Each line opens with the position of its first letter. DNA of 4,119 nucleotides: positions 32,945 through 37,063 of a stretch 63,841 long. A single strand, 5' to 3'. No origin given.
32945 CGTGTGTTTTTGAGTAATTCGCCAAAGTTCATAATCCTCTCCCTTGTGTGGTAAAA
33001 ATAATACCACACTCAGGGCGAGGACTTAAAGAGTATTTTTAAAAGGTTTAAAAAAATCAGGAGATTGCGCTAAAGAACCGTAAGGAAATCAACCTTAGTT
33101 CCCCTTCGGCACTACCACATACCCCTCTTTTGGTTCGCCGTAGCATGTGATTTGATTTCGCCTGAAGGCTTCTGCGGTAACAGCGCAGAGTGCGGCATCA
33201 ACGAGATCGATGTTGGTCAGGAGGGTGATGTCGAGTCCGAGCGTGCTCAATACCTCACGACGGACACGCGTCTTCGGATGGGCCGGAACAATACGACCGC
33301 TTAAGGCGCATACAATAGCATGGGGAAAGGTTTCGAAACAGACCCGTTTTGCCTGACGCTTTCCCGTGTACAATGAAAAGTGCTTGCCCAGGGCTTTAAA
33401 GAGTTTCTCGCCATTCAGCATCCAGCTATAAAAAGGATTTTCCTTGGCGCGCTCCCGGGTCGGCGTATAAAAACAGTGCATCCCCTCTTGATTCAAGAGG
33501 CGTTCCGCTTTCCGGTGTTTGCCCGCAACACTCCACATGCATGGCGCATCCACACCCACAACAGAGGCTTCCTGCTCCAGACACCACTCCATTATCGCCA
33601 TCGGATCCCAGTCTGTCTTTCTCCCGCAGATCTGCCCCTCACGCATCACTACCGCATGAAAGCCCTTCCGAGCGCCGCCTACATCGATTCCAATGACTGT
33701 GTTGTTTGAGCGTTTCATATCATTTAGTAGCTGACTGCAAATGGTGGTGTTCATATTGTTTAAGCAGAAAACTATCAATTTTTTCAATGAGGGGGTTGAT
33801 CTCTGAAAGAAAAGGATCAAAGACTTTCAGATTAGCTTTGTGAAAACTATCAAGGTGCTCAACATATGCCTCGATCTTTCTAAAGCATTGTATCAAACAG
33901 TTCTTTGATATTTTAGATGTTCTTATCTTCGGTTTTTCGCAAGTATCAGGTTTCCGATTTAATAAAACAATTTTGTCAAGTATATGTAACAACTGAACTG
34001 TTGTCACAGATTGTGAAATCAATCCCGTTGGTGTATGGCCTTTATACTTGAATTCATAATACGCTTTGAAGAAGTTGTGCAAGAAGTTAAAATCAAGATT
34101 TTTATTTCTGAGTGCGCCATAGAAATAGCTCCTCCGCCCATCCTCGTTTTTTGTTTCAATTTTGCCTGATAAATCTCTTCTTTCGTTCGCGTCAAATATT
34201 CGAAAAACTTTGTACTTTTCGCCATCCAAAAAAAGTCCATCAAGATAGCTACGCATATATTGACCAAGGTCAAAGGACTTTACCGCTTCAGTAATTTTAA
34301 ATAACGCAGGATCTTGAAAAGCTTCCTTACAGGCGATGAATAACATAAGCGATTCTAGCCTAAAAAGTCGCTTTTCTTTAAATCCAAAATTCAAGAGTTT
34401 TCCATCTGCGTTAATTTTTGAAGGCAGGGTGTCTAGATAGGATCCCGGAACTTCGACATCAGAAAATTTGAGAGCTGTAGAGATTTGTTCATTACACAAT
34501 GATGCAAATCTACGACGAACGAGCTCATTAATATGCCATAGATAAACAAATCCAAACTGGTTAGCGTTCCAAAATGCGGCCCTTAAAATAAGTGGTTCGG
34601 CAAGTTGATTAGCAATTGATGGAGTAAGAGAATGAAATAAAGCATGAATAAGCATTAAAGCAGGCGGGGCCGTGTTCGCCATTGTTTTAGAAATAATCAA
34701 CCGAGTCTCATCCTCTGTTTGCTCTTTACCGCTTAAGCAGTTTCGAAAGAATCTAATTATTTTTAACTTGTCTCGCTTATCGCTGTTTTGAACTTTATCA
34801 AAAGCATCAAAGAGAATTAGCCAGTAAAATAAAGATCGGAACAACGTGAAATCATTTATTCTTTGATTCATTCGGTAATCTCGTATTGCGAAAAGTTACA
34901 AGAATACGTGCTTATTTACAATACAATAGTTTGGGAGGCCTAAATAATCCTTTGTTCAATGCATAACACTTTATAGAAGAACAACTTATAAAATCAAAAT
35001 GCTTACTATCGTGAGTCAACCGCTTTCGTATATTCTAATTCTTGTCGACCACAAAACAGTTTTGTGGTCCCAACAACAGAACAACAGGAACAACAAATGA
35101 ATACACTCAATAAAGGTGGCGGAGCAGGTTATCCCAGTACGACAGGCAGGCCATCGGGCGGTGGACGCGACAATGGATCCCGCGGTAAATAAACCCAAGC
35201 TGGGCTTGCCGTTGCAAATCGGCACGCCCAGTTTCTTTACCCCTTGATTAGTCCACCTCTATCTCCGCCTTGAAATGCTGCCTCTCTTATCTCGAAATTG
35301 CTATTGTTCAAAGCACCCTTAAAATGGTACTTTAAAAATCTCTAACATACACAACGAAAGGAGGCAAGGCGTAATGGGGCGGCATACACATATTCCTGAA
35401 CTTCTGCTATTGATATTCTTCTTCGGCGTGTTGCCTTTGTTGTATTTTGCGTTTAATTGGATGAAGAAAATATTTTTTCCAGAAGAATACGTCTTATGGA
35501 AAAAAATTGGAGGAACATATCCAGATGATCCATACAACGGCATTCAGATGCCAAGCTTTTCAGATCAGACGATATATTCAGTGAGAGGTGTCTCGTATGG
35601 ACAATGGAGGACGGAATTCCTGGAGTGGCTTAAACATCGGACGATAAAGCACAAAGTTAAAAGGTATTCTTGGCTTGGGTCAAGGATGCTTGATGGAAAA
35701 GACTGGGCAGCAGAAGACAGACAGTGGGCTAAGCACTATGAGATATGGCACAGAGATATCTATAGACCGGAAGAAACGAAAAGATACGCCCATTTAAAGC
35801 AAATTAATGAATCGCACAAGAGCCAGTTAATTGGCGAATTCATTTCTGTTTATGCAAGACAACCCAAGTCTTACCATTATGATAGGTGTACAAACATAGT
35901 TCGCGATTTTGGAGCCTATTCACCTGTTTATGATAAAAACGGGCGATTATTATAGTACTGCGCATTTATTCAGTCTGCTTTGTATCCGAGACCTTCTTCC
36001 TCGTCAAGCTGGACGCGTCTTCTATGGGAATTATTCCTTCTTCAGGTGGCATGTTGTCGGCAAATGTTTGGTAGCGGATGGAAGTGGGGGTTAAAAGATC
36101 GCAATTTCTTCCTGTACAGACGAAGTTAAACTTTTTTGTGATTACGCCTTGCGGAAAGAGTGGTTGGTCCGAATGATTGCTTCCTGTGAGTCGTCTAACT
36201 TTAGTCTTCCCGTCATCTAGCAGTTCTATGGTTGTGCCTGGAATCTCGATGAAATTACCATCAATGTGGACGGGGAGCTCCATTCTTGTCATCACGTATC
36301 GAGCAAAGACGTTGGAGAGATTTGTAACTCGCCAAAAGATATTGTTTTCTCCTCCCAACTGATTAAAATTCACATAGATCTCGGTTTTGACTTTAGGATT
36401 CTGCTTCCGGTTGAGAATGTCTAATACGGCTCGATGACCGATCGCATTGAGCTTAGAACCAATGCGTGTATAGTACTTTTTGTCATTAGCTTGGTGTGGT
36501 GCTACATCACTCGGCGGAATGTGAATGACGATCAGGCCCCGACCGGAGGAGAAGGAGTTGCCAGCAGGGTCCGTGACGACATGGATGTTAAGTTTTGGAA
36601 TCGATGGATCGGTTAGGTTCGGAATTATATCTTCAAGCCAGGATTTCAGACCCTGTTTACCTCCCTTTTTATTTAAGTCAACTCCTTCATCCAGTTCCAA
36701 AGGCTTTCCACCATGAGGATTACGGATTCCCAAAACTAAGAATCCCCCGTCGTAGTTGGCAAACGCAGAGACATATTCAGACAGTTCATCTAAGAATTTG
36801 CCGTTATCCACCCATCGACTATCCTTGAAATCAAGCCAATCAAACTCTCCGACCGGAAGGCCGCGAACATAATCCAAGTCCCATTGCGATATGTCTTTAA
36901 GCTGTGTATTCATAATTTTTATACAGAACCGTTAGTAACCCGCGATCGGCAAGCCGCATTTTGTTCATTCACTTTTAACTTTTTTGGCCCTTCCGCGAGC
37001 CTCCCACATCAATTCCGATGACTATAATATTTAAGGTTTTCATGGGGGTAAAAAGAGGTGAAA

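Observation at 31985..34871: Uncharacterised four-gene cassette: 383-aa orphan, DUF429 RNase-H-fold nuclease, XRE repressor and ImmA/IrrE protease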

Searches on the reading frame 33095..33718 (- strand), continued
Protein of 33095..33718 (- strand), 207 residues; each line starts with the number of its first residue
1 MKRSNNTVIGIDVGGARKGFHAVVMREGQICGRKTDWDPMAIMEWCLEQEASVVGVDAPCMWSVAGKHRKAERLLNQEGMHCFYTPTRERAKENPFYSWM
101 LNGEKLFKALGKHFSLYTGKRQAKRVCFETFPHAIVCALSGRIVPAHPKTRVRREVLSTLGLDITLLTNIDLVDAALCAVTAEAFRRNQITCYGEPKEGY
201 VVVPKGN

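Call 86: search_protein_families(library=padloc, proteins=[L083:5354-6211:+, L083:6254-6769:+, L083:6815-7513:+, L086:5946-7013:+, L086:7050-7703:+, L086:7977-9350:+, L086:9377-9886:+, L089:3610-4743:+, L089:4736-5854:+, L089:5859-6815:+], max_evalue=0.001)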
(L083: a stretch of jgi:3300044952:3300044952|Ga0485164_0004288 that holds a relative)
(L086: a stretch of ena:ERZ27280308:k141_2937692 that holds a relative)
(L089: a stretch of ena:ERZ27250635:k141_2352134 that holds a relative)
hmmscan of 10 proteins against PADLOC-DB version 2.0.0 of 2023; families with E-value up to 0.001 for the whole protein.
L083:5354-6211:+ (285 aa): 2 families
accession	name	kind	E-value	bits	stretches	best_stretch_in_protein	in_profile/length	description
PDLC04997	PDC-S32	-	3.9e-92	307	1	1-275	7-281/285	-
PDLC04996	PDC-S32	-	1.7e-87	291.6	1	3-276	5-277/280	-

L083:6254-6769:+ (171 aa): 1 family
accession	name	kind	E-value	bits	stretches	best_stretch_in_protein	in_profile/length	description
PDLC03986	PD-Lambda-3_A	-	9.3e-16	56.2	1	7-132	7-139/159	-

L083:6815-7513:+ (232 aa): 0 families

L086:5946-7013:+ (355 aa): 0 families

L086:7050-7703:+ (217 aa): 1 family
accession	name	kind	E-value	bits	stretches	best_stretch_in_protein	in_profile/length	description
PDLC04109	PD-T7-4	-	4.7e-19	66.7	1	2-159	15-155/211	-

L086:7977-9350:+ (457 aa): 1 family
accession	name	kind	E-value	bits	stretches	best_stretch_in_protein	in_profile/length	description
PDLC02374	dGTPase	-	1.1e-09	36.1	1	31-133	49-143/395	-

L086:9377-9886:+ (169 aa): 2 families
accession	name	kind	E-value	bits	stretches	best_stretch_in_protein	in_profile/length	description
PDLC02990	DarG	-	9e-09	33.2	1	15-141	177-306/329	-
PDLC04505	PDC-M19A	-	0.00021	18.9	1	7-82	8-82/294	-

L089:3610-4743:+ (377 aa): 5 families
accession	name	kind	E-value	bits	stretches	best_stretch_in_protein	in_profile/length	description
PDLC03877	NsnA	-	4.2e-129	429.2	1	10-375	22-383/385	-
PDLC04027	PD-T4-2_A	-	2.3e-40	136.7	1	51-369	48-359/363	-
PDLC03418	REase_II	-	9.8e-15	52.5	1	55-217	32-185/372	Type II restriction enzyme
PDLC04151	HEC-05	-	3.3e-07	27.4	0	38-90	23-74/600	-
PDLC04150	HEC-05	-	4.5e-06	23.8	0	120-184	192-255/583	-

L089:4736-5854:+ (372 aa): 128 families (the best 25 are shown)
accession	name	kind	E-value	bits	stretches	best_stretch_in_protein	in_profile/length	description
PDLC03878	NsnB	-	8.3e-99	329.6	1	1-372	1-343/345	-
PDLC04148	HEC-03B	-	1.6e-33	114.4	2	131-363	216-436/458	-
PDLC02979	AriA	-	1.1e-31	109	2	230-309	290-373/373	-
PDLC04707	PDC-M55A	-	2.3e-24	84.1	2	242-363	276-401/421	-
PDLC00096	GajA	-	5.2e-21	73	2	209-314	231-342/630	AAA ATPase domain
PDLC02980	AriA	-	1e-19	69.7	1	23-310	1-304/304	-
PDLC00091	GajA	-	1.8e-19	68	2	266-310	298-343/627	AAA ATPase domain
PDLC04179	HEC-01A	-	1.9e-18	64.8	2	1-88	1-84/459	-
PDLC04393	PDC-M07A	-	2.3e-18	64.4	2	1-55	1-55/435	-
PDLC00069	GajA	-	1.2e-17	61.6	2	261-313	331-385/687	AAA ATPase domain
PDLC04176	HEC-01A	-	1.8e-17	61.8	2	231-310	242-322/371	-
PDLC04392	PDC-M07A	-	4.8e-17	60.1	2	1-55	1-55/432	-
PDLC04391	PDC-M07A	-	5.8e-17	59.8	1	1-53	1-53/412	-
PDLC00099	GajA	-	6.7e-17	59.7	2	264-314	298-349/626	AAA ATPase domain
PDLC02358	Old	-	6.8e-17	59.5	2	2-86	4-89/578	Old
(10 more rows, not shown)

L089:5859-6815:+ (318 aa): 8 families
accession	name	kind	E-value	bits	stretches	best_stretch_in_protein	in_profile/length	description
PDLC03879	NsnC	-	1.9e-35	121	1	7-317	3-304/305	-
PDLC03912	NsnC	-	5.2e-32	109.9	1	8-318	3-312/316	-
PDLC03896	NsnC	-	1.2e-15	55.9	1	8-316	2-316/319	-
PDLC03914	NsnC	-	1.1e-10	39.4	1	8-318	2-314/314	-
PDLC03891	NsnC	-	3.8e-08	31.2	1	8-142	2-140/284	-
PDLC03895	NsnC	-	7.7e-05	20.4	1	9-172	3-172/281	-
PDLC03882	NsnC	-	8.4e-05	20.4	1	256-316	255-314/321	-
PDLC03889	NsnC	-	0.00031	18.5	1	8-83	2-78/269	-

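Call 92: fold_search(model_id=the predicted structure, library=viral)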
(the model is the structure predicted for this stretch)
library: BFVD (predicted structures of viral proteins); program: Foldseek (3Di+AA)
matches with E <= 10: 670; with E <= 0.001: 14
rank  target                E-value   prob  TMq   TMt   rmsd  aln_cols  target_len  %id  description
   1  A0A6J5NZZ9            6.5e-05  1.00  0.47  0.47   5.0       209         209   15  RuvC Holliday junction resolvasome, endonuclease subunit [uncultured Caudovirales phage]
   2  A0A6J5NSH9            1.0e-04  1.00  0.54  0.67   4.0       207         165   11  RuvC Holliday junction resolvasome, endonuclease subunit [uncultured Caudovirales phage]
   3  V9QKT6                1.6e-04  1.00  0.52  0.54   7.4       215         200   12  (no name in the UniProt tables at hand)
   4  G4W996                2.6e-04  1.00  0.43  0.47   5.6       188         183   12  Uncharacterized protein [Tetrasphaera phage TJE1]
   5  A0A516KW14            3.2e-04  1.00  0.47  0.55   5.1       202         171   14  (no name in the UniProt tables at hand)
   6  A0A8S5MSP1            3.8e-04  1.00  0.46  0.60   4.7       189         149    9  HOLLIDAY JUNCTION RESOLVASE [Podoviridae sp. ctwV53]
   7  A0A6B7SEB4            4.9e-04  1.00  0.41  0.54   6.4       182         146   15  Ribonuclease [Vibrio phage Seahorse]
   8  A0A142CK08            4.9e-04  0.99  0.43  0.37   8.0       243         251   13  (no name in the UniProt tables at hand)
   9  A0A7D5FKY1            4.9e-04  0.99  0.37  0.38   8.9       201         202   15  (no name in the UniProt tables at hand)
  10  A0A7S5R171            6.0e-04  1.00  0.53  0.57   3.9       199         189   10  (no name in the UniProt tables at hand)
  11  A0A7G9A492            6.4e-04  1.00  0.51  0.57   6.5       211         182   13  Uncharacterized protein [Bacteriophage sp.]
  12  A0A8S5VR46            7.2e-04  1.00  0.48  0.54   4.9       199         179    8  (no name in the UniProt tables at hand)
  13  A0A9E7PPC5            7.2e-04  1.00  0.43  0.49   5.1       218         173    9  Uncharacterized protein [Largemouth bass virus]
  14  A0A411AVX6            9.3e-04  1.00  0.23  0.08   3.4        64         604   20  Terminase large subunit [Pantoea phage vB_PagM_LIET2]
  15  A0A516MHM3            1.2e-03  1.00  0.44  0.57   5.9       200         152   12  (no name in the UniProt tables at hand)
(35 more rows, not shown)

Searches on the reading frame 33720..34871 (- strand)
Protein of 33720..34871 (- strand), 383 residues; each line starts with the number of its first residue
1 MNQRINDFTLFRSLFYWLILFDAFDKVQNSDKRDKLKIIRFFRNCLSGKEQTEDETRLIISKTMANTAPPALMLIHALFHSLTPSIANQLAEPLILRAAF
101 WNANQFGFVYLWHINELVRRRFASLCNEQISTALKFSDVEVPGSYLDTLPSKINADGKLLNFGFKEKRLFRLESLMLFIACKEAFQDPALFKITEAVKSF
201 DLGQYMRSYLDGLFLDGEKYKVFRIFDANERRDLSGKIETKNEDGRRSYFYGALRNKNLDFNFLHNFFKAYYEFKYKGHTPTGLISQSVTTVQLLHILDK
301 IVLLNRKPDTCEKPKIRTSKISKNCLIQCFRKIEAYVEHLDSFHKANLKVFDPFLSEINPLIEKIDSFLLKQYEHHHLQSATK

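Call 3: search_protein_families(library=pfam, proteins=[window:33720-34871:-], max_evalue=0.1)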
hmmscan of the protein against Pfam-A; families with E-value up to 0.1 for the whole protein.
window:33720-34871:- (383 aa): 0 families

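Call 4: search_protein_families(library=padloc, proteins=[window:33720-34871:-], max_evalue=0.1)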
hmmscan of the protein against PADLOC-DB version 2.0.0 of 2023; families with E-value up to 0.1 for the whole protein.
window:33720-34871:- (383 aa): 0 families

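Call 5: search_protein_families(library=ncbifam, proteins=[window:33720-34871:-], max_evalue=0.1)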
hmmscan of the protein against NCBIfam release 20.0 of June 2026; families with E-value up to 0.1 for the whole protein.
window:33720-34871:- (383 aa): 0 families

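Call 6: find_homologous_proteins(query=window:33720-34871:-, max_evalue=0.001)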
Query window:33720-34871:- (383 aa): 1 proteins with E <= 0.001 among 2075 candidates.
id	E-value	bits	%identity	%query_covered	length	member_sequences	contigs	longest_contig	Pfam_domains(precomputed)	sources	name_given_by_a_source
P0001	3.7e-256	867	100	100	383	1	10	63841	-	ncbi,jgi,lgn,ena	jgi:hypothetical protein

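Call 11: find_encoding_contigs(protein=P0001, flank=10000, max_places=10)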
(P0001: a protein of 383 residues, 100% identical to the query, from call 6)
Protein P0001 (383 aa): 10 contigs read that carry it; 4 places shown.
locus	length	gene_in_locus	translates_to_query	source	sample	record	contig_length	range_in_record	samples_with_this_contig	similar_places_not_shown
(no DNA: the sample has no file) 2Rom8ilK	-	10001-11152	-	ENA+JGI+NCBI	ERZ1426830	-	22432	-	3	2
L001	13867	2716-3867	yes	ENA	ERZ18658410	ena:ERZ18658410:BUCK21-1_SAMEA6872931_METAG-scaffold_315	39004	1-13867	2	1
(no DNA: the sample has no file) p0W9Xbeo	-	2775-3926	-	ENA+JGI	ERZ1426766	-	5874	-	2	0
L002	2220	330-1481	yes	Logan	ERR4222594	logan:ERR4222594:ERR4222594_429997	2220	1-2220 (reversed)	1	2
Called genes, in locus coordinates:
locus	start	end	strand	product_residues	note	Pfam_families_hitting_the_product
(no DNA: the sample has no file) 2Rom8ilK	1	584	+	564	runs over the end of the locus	PF13522:GATase_6 (faint), PF13537:GATase_7 (faint)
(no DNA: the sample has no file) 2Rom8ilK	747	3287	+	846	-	PF04313:HSDR_N (faint), PF13588:HSDR_N_2 (weak), PF00270:DEAD, PF04851:ResIII, PF18766:SWI2_SNF2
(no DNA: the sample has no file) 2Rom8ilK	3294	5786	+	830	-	PF02384:N6_Mtase, PF01170:UPF0020 (weak), PF07669:Eco57I (weak), PF01420:Methylase_S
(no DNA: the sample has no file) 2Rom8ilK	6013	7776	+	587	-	PF12895:ANAPC3 (faint), PF13174:TPR_6 (faint), PF13181:TPR_8 (faint), PF13374:TPR_10 (faint), PF13424:TPR_12 (faint), PF00515:TPR_1 (weak), PF07719:TPR_2 (weak), PF13414:TPR_11, +10 more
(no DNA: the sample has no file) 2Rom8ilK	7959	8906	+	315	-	PF04326:SLFN_AlbA_2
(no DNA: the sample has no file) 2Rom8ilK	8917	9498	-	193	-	-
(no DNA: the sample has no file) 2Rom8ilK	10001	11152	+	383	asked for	-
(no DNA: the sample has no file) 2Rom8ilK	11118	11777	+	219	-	PF04250:DUF429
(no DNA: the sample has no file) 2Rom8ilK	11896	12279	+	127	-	PF12844:HTH_19 (weak), PF13560:HTH_31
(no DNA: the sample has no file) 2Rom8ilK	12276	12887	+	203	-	PF06114:Peptidase_M78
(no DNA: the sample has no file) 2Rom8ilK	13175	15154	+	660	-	?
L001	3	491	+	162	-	?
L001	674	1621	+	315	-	PF04326:SLFN_AlbA_2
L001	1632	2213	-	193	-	-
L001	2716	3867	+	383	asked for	-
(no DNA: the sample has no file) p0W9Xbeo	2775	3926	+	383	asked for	-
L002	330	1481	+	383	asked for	-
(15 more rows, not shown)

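Call 20: search_protein_representatives(protein=window:33720-34871:-)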
Query: 383 residues. Proteins with E-value up to 0.001 (for the whole library): 2; up to 1e-10: 1; up to 1e-30: 1. The best 2 are listed.
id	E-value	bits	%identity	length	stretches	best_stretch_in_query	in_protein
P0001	1.2e-256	867.0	100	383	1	1-383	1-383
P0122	1.8e-09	53.6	40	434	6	328-359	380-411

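Call 23: predict_structure(protein=window:33720-34871:-)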
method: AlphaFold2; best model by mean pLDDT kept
length: 383 residues; sequences in the alignment: 1
mean_pLDDT: 37.8   pTM: 0.26
mean pLDDT of the five models: 37.8, 35.9, 31.9, 31.2, 30.9
residues with pLDDT >= 90: 0; 70-90: 0; 50-70: 32; < 50: 351
segments of 3 or more residues with pLDDT < 50: 1-29, 63-82, 84-383
pLDDT, mean of each block of 10 residues (from residue 1): 30 43 48 61 54 57 45 46 46 43 36 40 43 32 32 28 27 35 35 30 34 31 29 33 34 30 38 35 32 34 34 33 38 38 36 38 40 39 33
secondary structure, 60 per line:
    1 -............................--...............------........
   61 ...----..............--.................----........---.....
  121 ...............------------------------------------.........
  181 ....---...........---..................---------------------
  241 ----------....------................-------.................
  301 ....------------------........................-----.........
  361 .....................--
elements in order: H2-29 H32-46 H53-63 H68-81 H84-100 H105-112 H116-135 H172-184 H188-198 H202-219 H251-254 H261-276 H284-304 H323-346 H352-381

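Call 76: search_protein_families(library=phrogs, proteins=[window:33720-34871:-], max_evalue=0.01)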
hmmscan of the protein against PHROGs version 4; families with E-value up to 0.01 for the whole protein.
window:33720-34871:- (383 aa): 0 families

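Call 81: search_dna_similar(query=window:33720-34871:-, collection=phages, mode=protein, max_evalue=0.01, max_rows=5)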
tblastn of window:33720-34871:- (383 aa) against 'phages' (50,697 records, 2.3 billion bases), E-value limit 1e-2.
No match.

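Call 82: search_dna_similar(query=window:33720-34871:-, collection=plasmids, mode=protein, max_evalue=0.01, max_rows=5)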
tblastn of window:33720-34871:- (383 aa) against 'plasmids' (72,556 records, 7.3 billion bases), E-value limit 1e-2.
No match.

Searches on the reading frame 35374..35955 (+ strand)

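Call 3: search_protein_families(library=pfam, proteins=[window:35374-35955:+], max_evalue=0.1)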
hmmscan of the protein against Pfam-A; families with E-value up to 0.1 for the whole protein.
window:35374-35955:+ (193 aa): 2 families
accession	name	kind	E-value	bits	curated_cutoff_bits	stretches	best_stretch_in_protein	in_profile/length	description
PF17948.6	DnaT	-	0.0053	16.9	25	0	73-94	44-65/69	DnaT DNA-binding domain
PF01835.25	MG2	-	0.056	14.2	32.8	0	126-182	7-61/96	MG2 domain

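Call 4: search_protein_families(library=padloc, proteins=[window:35374-35955:+], max_evalue=0.1)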
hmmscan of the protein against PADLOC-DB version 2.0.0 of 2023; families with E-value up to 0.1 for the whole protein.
window:35374-35955:+ (193 aa): 0 families

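Call 5: search_protein_families(library=ncbifam, proteins=[window:35374-35955:+], max_evalue=0.1)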
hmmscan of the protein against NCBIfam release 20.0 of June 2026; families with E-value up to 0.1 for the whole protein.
window:35374-35955:+ (193 aa): 0 families

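Call 76: search_protein_families(library=phrogs, proteins=[window:35374-35955:+], max_evalue=0.01)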
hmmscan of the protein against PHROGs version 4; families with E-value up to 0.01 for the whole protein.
window:35374-35955:+ (193 aa): 0 families

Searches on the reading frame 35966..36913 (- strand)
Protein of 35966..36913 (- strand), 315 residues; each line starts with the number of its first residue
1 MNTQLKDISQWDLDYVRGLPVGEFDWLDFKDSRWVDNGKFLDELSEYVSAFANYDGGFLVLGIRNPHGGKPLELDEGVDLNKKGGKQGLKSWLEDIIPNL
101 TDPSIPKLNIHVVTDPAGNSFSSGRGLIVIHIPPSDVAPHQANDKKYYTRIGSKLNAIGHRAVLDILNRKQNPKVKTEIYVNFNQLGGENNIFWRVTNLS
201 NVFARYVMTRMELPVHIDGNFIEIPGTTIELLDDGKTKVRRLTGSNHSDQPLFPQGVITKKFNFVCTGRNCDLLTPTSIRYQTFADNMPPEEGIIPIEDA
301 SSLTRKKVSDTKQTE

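Call 3: search_protein_families(library=pfam, proteins=[window:35966-36913:-], max_evalue=0.1)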
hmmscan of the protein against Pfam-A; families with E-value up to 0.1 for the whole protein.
window:35966-36913:- (315 aa): 1 family
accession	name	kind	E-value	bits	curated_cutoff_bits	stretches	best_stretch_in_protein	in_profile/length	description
PF04326.19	SLFN_AlbA_2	-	3.4e-12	47.4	25.3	1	25-154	3-113/118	Schlafen, AlbA_2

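Call 4: search_protein_families(library=padloc, proteins=[window:35966-36913:-], max_evalue=0.1)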
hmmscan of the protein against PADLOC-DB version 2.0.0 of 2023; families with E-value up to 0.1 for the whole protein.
window:35966-36913:- (315 aa): 0 families

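Call 5: search_protein_families(library=ncbifam, proteins=[window:35966-36913:-], max_evalue=0.1)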
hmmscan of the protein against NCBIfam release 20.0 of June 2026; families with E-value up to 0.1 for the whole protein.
window:35966-36913:- (315 aa): 0 families

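Call 76: search_protein_families(library=phrogs, proteins=[window:35966-36913:-], max_evalue=0.01)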
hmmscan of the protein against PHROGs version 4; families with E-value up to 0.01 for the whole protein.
window:35966-36913:- (315 aa): 1 family
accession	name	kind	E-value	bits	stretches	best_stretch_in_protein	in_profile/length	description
phrog_12156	-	DNA, RNA and nucleotide metabolism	2.8e-08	33.9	1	24-171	19-152/485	DNA helicase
